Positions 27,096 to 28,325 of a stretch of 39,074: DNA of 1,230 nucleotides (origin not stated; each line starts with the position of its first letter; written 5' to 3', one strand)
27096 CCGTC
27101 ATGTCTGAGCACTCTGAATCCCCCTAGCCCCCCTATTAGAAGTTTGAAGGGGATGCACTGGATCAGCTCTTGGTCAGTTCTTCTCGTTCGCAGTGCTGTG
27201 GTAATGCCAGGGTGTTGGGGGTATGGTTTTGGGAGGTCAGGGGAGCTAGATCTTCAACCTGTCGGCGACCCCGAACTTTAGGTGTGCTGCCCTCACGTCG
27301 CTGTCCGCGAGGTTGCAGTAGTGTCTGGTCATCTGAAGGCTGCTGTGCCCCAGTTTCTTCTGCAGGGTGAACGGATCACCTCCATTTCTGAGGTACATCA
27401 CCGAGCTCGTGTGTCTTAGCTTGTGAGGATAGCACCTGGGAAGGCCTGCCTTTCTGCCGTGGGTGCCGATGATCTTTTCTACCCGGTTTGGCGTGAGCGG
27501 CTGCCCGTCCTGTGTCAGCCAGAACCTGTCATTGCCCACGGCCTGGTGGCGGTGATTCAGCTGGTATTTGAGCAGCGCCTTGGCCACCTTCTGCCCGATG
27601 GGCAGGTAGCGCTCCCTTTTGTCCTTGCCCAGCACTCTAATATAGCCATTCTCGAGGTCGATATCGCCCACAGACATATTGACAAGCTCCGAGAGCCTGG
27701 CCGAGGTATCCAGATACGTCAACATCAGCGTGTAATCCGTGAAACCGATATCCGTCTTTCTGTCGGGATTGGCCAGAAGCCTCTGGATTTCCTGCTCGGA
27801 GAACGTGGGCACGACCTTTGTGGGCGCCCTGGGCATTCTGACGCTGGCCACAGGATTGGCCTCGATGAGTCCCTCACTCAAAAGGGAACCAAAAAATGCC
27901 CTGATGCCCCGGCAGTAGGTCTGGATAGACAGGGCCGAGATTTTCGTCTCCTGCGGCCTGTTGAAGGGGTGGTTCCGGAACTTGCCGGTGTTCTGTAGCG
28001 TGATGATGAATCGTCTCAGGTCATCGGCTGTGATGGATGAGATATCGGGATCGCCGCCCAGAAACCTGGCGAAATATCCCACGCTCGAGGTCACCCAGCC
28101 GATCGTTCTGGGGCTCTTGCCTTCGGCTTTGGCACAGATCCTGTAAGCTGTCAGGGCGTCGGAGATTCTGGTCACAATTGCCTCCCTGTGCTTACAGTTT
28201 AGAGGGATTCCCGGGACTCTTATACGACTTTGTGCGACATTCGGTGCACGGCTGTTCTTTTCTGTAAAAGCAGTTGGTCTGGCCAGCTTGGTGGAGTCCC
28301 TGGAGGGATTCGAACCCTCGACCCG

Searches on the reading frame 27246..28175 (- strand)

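Call 6: search_protein_families(library=pfam, proteins=[window:27246-28175:-], max_evalue=0.1)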
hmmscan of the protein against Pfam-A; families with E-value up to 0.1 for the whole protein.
window:27246-28175:- (309 aa): 5 families
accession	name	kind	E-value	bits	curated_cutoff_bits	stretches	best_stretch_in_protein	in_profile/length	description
PF00589.27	Phage_integrase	-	7e-33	114.3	27.1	1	125-291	3-170/172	Phage integrase family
PF13102.12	Phage_int_SAM_5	-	0.0024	18.6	22.3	1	15-110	11-94/98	Phage integrase SAM-like domain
PF13495.12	Phage_int_SAM_4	-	0.0068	17.2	27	1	16-100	10-80/85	Phage integrase, N-terminal SAM-like domain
PF02899.23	Phage_int_SAM_1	-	0.027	15.2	22.3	0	76-100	11-35/83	Phage integrase, N-terminal SAM-like domain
PF20036.5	Gp13-like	-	0.043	13.6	26.4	1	165-212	82-129/313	Major capsid protein 13-like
